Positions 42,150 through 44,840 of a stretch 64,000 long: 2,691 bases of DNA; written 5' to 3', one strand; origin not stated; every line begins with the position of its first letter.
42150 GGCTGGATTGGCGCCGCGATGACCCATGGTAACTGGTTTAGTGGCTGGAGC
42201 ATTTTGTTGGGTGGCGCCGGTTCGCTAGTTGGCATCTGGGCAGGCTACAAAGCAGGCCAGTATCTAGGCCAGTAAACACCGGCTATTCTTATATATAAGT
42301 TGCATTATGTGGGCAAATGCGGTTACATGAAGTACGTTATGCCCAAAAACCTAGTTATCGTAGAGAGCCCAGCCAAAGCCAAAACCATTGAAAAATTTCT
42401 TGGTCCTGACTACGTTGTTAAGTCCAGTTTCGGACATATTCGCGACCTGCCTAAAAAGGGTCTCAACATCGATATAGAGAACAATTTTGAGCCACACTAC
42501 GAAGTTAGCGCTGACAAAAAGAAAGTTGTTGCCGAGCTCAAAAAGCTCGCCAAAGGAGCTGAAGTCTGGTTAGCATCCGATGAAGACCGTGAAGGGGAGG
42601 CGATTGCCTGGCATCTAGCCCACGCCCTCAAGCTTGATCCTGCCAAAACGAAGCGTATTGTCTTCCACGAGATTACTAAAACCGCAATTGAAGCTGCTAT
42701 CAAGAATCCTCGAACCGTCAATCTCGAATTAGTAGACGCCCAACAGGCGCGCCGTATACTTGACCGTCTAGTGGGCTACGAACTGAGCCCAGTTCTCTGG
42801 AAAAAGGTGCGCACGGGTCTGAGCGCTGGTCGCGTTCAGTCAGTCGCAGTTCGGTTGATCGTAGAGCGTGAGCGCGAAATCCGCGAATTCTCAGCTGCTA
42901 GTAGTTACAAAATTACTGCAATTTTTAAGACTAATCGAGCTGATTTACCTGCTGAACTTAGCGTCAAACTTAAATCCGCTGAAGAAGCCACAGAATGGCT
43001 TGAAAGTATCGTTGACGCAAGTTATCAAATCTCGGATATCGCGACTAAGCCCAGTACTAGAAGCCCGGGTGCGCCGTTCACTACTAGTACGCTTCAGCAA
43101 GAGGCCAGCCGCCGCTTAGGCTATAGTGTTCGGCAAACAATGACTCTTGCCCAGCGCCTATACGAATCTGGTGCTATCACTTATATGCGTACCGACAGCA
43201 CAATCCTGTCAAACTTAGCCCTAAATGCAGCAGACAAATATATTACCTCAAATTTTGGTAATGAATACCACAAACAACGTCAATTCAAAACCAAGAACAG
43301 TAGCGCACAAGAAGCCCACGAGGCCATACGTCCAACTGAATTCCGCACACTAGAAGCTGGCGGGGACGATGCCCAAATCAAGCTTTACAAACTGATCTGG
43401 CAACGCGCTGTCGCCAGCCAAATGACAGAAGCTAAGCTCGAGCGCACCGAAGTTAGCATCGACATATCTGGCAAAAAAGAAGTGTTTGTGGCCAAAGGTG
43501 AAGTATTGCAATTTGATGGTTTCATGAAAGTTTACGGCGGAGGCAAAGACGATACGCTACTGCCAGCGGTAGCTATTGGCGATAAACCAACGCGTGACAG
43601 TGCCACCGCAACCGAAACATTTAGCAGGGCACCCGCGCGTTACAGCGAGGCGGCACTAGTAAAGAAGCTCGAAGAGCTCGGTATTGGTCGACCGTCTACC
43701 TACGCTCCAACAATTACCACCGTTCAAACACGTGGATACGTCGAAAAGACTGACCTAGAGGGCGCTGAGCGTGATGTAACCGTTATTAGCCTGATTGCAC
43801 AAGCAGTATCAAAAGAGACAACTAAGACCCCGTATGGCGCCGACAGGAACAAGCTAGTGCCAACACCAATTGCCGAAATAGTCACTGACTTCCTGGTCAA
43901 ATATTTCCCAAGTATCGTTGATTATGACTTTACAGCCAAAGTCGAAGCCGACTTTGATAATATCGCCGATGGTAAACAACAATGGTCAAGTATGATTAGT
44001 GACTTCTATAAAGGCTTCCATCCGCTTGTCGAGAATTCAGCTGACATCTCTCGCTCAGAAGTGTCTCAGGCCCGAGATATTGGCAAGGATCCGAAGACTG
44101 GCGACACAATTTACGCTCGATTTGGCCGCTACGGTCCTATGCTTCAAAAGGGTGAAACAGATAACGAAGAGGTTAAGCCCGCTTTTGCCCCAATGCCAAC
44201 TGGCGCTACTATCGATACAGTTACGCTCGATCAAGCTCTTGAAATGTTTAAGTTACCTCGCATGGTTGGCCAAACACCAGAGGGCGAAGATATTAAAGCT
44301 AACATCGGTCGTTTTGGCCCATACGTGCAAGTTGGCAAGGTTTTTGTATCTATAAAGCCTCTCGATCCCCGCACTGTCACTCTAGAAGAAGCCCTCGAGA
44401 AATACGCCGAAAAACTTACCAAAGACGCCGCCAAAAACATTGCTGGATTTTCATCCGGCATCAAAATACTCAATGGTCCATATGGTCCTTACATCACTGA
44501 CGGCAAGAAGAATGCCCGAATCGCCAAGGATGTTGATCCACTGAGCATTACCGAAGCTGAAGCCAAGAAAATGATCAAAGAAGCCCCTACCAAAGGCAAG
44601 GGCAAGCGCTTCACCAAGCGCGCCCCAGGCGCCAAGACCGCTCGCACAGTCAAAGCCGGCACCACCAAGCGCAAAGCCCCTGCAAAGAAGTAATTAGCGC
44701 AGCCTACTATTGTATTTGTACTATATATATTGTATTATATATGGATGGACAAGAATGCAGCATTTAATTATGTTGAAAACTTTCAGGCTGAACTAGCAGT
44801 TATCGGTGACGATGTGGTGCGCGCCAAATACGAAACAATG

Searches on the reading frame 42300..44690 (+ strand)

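Call 84: search_protein_families(library=pfam, proteins=[window:42300-44690:+], max_evalue=0.00001)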
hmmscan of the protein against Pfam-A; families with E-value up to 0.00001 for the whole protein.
window:42300-44690:+ (797 aa): 3 families
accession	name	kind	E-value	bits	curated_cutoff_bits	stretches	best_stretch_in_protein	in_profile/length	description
PF01131.25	Topoisom_bac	-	3.5e-113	379.1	35.1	2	141-499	3-377/411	DNA topoisomerase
PF13368.11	Toprim_C_rpt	-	1.9e-42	143.4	22.3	3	721-769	8-56/57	Topoisomerase C-terminal repeat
PF01751.28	Toprim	-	5.2e-20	71.9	23.1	1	18-125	2-96/96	Toprim domain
